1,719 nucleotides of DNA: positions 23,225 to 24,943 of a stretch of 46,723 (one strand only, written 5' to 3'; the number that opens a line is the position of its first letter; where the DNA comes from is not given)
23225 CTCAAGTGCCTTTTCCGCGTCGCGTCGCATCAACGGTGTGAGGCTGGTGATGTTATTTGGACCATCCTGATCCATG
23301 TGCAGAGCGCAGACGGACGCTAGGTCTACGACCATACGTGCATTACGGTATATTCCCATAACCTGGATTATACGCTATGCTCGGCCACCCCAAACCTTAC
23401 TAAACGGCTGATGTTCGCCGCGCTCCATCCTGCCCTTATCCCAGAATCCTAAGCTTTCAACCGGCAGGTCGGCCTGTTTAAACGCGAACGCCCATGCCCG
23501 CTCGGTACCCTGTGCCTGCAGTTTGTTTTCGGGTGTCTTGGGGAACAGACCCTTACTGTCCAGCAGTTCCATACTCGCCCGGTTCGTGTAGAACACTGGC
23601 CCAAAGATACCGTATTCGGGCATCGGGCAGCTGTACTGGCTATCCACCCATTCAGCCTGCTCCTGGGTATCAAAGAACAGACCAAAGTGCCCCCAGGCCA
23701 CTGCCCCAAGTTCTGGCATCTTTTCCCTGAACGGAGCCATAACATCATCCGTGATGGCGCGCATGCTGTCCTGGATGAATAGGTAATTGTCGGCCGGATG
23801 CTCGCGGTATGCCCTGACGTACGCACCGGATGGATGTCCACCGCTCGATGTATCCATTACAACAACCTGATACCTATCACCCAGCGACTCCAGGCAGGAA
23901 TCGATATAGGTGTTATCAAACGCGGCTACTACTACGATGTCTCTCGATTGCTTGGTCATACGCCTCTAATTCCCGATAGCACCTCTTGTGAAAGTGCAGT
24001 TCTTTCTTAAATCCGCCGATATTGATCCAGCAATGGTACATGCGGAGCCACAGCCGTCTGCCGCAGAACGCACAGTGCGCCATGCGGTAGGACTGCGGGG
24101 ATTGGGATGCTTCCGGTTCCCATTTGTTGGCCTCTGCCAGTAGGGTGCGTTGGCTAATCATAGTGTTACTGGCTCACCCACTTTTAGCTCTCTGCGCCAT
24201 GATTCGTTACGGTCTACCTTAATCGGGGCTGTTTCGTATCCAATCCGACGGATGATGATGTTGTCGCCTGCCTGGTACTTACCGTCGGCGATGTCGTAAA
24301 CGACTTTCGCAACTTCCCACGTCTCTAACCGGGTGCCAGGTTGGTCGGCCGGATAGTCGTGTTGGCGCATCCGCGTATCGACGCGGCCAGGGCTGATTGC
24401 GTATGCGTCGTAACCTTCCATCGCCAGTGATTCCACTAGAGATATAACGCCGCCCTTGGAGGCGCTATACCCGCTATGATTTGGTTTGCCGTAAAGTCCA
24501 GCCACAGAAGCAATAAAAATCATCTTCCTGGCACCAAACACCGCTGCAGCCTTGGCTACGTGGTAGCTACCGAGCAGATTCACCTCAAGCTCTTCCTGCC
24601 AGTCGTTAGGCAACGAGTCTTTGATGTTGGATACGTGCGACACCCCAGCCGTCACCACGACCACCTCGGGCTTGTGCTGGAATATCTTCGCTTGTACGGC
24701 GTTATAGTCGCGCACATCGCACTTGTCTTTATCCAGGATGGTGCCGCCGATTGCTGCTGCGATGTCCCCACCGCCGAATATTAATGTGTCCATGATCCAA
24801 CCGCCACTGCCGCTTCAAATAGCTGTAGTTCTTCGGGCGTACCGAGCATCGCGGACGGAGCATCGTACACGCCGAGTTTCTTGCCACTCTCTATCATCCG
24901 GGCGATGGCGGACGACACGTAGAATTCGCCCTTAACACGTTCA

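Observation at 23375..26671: Sugar-activation plus glycosyltransferase cassette inserted in the middle of the virion structural operon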

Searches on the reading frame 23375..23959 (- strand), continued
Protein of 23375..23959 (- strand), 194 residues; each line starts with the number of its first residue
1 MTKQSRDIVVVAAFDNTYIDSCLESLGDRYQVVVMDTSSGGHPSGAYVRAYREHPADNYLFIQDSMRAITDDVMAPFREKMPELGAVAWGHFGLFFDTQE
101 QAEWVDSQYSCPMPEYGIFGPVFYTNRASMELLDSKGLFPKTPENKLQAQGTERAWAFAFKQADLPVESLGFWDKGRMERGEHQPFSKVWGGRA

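Call 123: search_protein_representatives(alignment_id=A1)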
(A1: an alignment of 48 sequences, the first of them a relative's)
Query: 48 sequences, 190 profile positions. Proteins with E-value up to 0.001 (for the whole library): 376; up to 1e-10: 212; up to 1e-30: 51. The best 150 are listed.
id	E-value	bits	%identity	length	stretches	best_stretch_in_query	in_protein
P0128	1.7e-69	249.4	-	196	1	3-190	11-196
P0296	1.9e-65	236.3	-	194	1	2-189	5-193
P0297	2.2e-59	216.5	-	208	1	6-189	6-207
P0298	1.2e-57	210.8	-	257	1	3-190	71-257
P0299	3.6e-55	202.7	-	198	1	2-190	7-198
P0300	8.4e-55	201.5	-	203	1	3-190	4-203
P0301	2.2e-54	200.1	-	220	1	2-189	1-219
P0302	4.5e-53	195.9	-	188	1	2-190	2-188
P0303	9.3e-53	194.8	-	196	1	2-190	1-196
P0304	1.7e-49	184.2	-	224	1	2-190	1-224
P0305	2.2e-49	183.9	-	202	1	2-189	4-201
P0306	2.4e-46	173.9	-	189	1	2-189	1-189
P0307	2.1e-45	170.8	-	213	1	3-189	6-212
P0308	4.8e-45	169.7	-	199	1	20-190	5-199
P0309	4.0e-44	166.7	-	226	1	2-189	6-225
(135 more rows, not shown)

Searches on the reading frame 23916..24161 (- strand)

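Call 3: search_protein_families(library=pfam, proteins=[window:23916-24161:-], max_evalue=0.1)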
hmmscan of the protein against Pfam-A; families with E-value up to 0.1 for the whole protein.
window:23916-24161:- (81 aa): 3 families
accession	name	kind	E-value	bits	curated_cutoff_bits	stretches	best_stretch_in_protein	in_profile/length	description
PF10621.14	FpoO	-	0.015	16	25.2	1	8-76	41-109/110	F420H2 dehydrogenase subunit FpoO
PF00130.28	C1_1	-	0.028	14.7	26.5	0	23-44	7-31/53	Phorbol esters/diacylglycerol binding domain (C1 domain)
PF25205.1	DUF7835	-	0.032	14.5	27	1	15-41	37-63/66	Domain of unknown function (DUF7835)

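Call 7: search_protein_families(library=phrogs, proteins=[window:23916-24161:-], max_evalue=0.01)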
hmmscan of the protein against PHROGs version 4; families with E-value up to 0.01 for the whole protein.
window:23916-24161:- (81 aa): 0 families

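Call 11: search_protein_families(library=ncbifam, proteins=[window:23916-24161:-], max_evalue=0.01)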
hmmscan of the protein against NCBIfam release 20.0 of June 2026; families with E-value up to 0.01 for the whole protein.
window:23916-24161:- (81 aa): 0 families

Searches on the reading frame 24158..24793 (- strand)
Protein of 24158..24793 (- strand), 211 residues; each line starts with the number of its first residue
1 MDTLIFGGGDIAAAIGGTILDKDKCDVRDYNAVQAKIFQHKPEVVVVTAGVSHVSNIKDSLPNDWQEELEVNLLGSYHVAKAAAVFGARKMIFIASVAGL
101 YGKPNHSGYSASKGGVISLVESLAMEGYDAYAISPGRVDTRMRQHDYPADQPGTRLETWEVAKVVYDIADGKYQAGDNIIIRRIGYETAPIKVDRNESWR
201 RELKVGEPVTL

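Call 3: search_protein_families(library=pfam, proteins=[window:24158-24793:-], max_evalue=0.1)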
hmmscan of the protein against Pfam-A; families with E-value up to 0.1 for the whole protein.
window:24158-24793:- (211 aa): 9 families
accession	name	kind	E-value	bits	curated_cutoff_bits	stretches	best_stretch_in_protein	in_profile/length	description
PF00106.31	adh_short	-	5e-18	65.7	26.6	1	26-146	57-190/195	short chain dehydrogenase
PF13561.12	adh_short_C2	-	4e-13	49.9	27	1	13-145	41-183/236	Enoyl-(Acyl carrier protein) reductase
PF08659.16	KR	-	2.7e-07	31.1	22.6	1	24-136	59-176/180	KR domain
PF01370.27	Epimerase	-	8.8e-07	29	20.9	1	24-106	47-124/240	NAD dependent epimerase/dehydratase family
PF02719.21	Polysacc_synt_2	-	6.9e-05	22.6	20.2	1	25-95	61-127/293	Polysaccharide biosynthesis protein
PF04321.23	RmlD_sub_bind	-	0.00097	18.7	27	1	20-89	30-95/287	RmlD substrate binding domain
PF16363.11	GDP_Man_Dehyd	-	0.0014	18.6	27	1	24-108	58-140/332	GDP-mannose 4,6 dehydratase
PF01073.25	3Beta_HSD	-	0.04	13.4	22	1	24-99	51-119/280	3-beta hydroxysteroid dehydrogenase/isomerase family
PF00696.33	AA_kinase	-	0.055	13.6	24.9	0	79-105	157-183/234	Amino acid kinase family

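Call 7: search_protein_families(library=phrogs, proteins=[window:24158-24793:-], max_evalue=0.01)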
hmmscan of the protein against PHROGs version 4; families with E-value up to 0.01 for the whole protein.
window:24158-24793:- (211 aa): 2 families
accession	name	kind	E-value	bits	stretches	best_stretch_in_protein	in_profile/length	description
phrog_3142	-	moron, auxiliary metabolic gene and host takeover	3.9e-16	59.6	1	25-195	340-532/596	FabG-like 3-oxoacyl-(acyl-carrier-protein) reductase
phrog_540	-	DNA, RNA and nucleotide metabolism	1.7e-06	27.7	1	20-117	333-438/715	nucleotide-sugar epimerase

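Call 11: search_protein_families(library=ncbifam, proteins=[window:24158-24793:-], max_evalue=0.01)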
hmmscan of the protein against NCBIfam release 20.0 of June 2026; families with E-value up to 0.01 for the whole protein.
window:24158-24793:- (211 aa): 155 families (the best 25 are shown)
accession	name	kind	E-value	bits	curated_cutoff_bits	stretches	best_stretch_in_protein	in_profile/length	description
TIGR03971.1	SDR_subfam_1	subfamily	1.4e-17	63.9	300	1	22-149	68-209/271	mycofactocin-coupled SDR family oxidoreductase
NF009466.0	PRK12826.1-2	subfamily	6.7e-17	61.8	222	1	24-149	59-198/248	3-oxoacyl-ACP reductase FabG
NF005881.0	PRK07832.1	equivalog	8.5e-17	61.3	296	1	13-142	54-197/287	SDR family oxidoreductase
NF005806.0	PRK07666.1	equivalog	1e-16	61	286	1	25-142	63-193/239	3-ketoacyl-ACP reductase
NF005594.0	PRK07326.1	equivalog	1.1e-15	57.8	271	1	24-168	60-215/237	SDR family oxidoreductase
TIGR01830.1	3oxo_ACP_reduc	equivalog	1.7e-15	57.4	297.75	1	24-144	54-187/239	3-oxoacyl-[acyl-carrier-protein] reductase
NF004196.0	PRK05650.1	equivalog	3.1e-15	56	297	1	24-126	57-168/272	SDR family oxidoreductase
NF005067.0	PRK06484.1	equivalog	4.3e-15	55.2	713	1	41-144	83-197/524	short chain dehydrogenase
NF006073.0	PRK08219.1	equivalog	7.2e-15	55.3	218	1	25-165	54-205/227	SDR family oxidoreductase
NF005309.0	PRK06841.1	subfamily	1.1e-14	54.6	286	1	11-147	54-203/255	GolD/DthD family dehydrogenase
NF004198.0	PRK05653.1-3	equivalog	1.9e-14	53.7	296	1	24-143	62-194/248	3-oxoacyl-ACP reductase FabG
NF009093.0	PRK12429.1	subfamily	2.1e-14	53.4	258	1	23-149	59-198/259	3-hydroxybutyrate dehydrogenase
NF004200.0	PRK05653.1-5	equivalog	3e-14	53.2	273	1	26-150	60-198/242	3-oxoacyl-ACP reductase FabG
TIGR01963.1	PHB_DH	subfamily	4.2e-14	52.4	307.05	1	28-147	66-192/255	3-hydroxybutyrate dehydrogenase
NF004791.0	PRK06138.1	equivalog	5.3e-14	52.1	312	1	41-149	81-197/252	SDR family oxidoreductase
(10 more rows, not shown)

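Call 13: search_solved_structures(query=window:24158-24793:-, max_evalue=0.001, show_alignments=2)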
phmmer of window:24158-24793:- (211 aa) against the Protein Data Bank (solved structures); distinct sequences matched with E-value up to 0.001: 259 (the best 60 are shown).
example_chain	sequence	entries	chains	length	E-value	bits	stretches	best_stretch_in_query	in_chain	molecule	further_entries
2et6_A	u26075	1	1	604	1.2e-15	61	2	7-139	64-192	(3R)-hydroxyacyl-CoA dehydrogenase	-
2ntn_A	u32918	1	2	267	1.9e-12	50.5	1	19-144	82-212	3-oxoacyl-[acyl-carrier-protein] reductase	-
1uzm_A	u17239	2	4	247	5.8e-12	48.9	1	19-144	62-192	3-OXOACYL-[ACYL-CARRIER PROTEIN] REDUCTASE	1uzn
5ovj_A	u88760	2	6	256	7e-12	48.7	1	24-144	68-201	3-oxoacyl-[acyl-carrier-protein] reductase FabG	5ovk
5ovl_A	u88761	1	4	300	1e-11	48.1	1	24-144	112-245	3-oxoacyl-[acyl-carrier-protein] reductase FabG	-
1uzl_A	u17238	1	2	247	1.1e-11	48.1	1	24-144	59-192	3-OXOACYL-[ACYL-CARRIER PROTEIN] REDUCTASE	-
5itv_A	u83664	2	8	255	2.2e-11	47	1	42-165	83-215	Dihydroanticapsin 7-dehydrogenase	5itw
7xqm_A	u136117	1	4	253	5.9e-11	45.7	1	8-141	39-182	Dehydrogenase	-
2d1y_A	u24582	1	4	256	6.6e-11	45.5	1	8-141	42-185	hypothetical protein TT0321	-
3oec_A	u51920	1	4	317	7.6e-11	45.3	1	24-144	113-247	Carveol dehydrogenase (MythA.01326.c, A0R518 homolog)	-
4dml_A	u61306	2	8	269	7.8e-11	45.3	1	23-143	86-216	3-oxoacyl-[acyl-carrier-protein] reductase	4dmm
4rzh_A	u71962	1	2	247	2.9e-10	43.4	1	6-144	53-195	3-oxoacyl-[acyl-carrier protein] reductase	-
9jve_A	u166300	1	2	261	4.1e-10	42.9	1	23-143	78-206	SDR family NAD(P)-dependent oxidoreductase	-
2nm0_A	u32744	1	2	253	6.1e-10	42.3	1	24-143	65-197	Probable 3-oxacyl-(Acyl-carrier-protein) reductase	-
5b1y_A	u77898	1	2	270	1e-09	41.6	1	35-164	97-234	3-oxoacyl-[acyl-carrier-protein] reductase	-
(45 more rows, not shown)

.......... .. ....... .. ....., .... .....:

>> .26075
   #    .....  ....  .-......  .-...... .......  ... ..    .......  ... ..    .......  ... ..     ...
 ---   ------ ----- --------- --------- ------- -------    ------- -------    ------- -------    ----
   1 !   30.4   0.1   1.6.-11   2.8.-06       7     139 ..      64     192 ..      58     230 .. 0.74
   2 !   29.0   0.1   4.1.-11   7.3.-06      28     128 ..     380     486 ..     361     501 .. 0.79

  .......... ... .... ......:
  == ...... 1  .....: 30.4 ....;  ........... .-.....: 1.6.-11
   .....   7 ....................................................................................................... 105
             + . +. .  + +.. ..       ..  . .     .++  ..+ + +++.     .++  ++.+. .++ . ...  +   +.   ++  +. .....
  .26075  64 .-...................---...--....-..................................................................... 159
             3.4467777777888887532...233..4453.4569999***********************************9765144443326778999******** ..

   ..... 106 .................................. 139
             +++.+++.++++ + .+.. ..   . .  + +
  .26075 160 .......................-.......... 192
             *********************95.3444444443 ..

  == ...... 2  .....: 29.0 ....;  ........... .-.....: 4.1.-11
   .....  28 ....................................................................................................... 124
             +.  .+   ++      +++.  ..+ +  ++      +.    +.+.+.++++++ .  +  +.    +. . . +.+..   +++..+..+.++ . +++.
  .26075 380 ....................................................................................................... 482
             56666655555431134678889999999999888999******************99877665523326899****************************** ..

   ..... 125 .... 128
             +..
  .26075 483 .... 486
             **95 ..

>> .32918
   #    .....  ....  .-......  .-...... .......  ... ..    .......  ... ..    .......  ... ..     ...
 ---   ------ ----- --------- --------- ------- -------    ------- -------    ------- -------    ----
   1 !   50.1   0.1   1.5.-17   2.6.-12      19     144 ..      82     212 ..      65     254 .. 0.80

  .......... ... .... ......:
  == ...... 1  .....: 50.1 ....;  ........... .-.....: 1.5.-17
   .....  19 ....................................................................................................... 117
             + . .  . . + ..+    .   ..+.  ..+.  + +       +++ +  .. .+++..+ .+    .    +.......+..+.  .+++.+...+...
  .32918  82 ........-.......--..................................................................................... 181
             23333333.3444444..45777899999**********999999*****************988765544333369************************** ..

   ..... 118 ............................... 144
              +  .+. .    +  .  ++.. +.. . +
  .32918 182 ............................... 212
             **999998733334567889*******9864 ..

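Call 58: search_dna_similar(query=window:24158-24793:-, collection=phages, mode=protein, max_rows=30, max_evalue=0.000001)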
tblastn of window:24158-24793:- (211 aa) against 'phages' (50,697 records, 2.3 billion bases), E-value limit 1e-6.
Records with a match: 7; places in all: 7; records where one place covers at least 80% of the query: 0.
Best place of each record, by identity: <60% 7.
By first word of the organism name: Bacteriophage 4; Yersinia 2; Bacillus 1.
By host as written in the record: - 4; Yersinia ruckeri 1; Yersinia ruckeri serovar I strain RS41 1; Bacillus thuringiensis strain YM-03 1.
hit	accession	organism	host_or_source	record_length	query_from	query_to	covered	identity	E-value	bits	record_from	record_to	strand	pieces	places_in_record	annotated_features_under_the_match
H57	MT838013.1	Bacteriophage sp.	human fecal samples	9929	20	169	71%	31.4%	2e-11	68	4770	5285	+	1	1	record has no annotation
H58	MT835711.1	Bacteriophage sp.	human fecal samples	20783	56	176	57%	33.6%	1e-8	60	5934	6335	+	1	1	record has no annotation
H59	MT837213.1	Bacteriophage sp.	human fecal samples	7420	24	148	59%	30.0%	2e-7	56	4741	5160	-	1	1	record has no annotation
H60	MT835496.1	Bacteriophage sp.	human fecal samples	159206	65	176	53%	31.5%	3e-7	56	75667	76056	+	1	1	record has no annotation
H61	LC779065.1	Yersinia phage vB_Yru_GN1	Yersinia ruckeri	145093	91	182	44%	38.0%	9e-13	72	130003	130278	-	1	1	2-C-methyl-D-erythritol 4-phosphate cytidylyltransferase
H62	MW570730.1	Yersinia phage YerA41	Yersinia ruckeri serovar I strain RS41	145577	91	182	44%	38.0%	9e-13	72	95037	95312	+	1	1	2-C-methyl-D-erythritol 4-phosphate cytidylyltransferase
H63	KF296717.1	Bacillus phage proCM3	Bacillus thuringiensis strain YM-03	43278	64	142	37%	41.4%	2e-7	56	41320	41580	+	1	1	3-oxoacyl-[acyl-carrier protein] reductase | hypothetical protein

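Call 91: search_solved_structures(query=A4, max_evalue=0.000001, show_alignments=2)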
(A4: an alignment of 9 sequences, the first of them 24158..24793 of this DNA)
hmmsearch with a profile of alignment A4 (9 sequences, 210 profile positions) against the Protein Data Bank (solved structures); distinct sequences matched with E-value up to 0.000001: 337 (the best 60 are shown).
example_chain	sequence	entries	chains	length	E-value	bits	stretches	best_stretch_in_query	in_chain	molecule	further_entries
2et6_A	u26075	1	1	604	2.3e-27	98.9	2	32-129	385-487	(3R)-hydroxyacyl-CoA dehydrogenase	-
2ntn_A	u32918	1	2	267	4e-22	81.8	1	26-143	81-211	3-oxoacyl-[acyl-carrier-protein] reductase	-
1uzl_A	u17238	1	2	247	2.8e-21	79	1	24-143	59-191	3-OXOACYL-[ACYL-CARRIER PROTEIN] REDUCTASE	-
1uzm_A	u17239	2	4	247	2.9e-21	79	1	26-143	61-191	3-OXOACYL-[ACYL-CARRIER PROTEIN] REDUCTASE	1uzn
5ovj_A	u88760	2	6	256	5.1e-21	78.2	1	24-143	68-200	3-oxoacyl-[acyl-carrier-protein] reductase FabG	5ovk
5ovl_A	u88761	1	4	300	7.5e-21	77.6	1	24-143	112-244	3-oxoacyl-[acyl-carrier-protein] reductase FabG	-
4rzh_A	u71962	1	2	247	2.6e-19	72.6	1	33-145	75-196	3-oxoacyl-[acyl-carrier protein] reductase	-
2nm0_A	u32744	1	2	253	8.8e-19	70.9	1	24-144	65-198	Probable 3-oxacyl-(Acyl-carrier-protein) reductase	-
5gwt_A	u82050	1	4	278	1.2e-18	70.4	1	34-159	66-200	4-hydroxyisolecuine dehydrogenase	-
9jve_A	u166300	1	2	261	4.2e-18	68.6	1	22-142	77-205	SDR family NAD(P)-dependent oxidoreductase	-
5gwr_A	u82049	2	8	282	8e-18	67.7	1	34-159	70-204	4-hydroxyisolecuine dehydrogenase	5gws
2hq1_A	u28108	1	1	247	1.5e-17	66.9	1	14-167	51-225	Glucose/ribitol dehydrogenase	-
9kq1_A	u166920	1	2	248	1.6e-17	66.7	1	22-128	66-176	SDR superfamily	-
6d9y_A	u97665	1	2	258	2.1e-17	66.3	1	41-128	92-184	Short-chain dehydrogenase/reductase SDR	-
5b1y_A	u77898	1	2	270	3.8e-17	65.5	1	30-160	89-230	3-oxoacyl-[acyl-carrier-protein] reductase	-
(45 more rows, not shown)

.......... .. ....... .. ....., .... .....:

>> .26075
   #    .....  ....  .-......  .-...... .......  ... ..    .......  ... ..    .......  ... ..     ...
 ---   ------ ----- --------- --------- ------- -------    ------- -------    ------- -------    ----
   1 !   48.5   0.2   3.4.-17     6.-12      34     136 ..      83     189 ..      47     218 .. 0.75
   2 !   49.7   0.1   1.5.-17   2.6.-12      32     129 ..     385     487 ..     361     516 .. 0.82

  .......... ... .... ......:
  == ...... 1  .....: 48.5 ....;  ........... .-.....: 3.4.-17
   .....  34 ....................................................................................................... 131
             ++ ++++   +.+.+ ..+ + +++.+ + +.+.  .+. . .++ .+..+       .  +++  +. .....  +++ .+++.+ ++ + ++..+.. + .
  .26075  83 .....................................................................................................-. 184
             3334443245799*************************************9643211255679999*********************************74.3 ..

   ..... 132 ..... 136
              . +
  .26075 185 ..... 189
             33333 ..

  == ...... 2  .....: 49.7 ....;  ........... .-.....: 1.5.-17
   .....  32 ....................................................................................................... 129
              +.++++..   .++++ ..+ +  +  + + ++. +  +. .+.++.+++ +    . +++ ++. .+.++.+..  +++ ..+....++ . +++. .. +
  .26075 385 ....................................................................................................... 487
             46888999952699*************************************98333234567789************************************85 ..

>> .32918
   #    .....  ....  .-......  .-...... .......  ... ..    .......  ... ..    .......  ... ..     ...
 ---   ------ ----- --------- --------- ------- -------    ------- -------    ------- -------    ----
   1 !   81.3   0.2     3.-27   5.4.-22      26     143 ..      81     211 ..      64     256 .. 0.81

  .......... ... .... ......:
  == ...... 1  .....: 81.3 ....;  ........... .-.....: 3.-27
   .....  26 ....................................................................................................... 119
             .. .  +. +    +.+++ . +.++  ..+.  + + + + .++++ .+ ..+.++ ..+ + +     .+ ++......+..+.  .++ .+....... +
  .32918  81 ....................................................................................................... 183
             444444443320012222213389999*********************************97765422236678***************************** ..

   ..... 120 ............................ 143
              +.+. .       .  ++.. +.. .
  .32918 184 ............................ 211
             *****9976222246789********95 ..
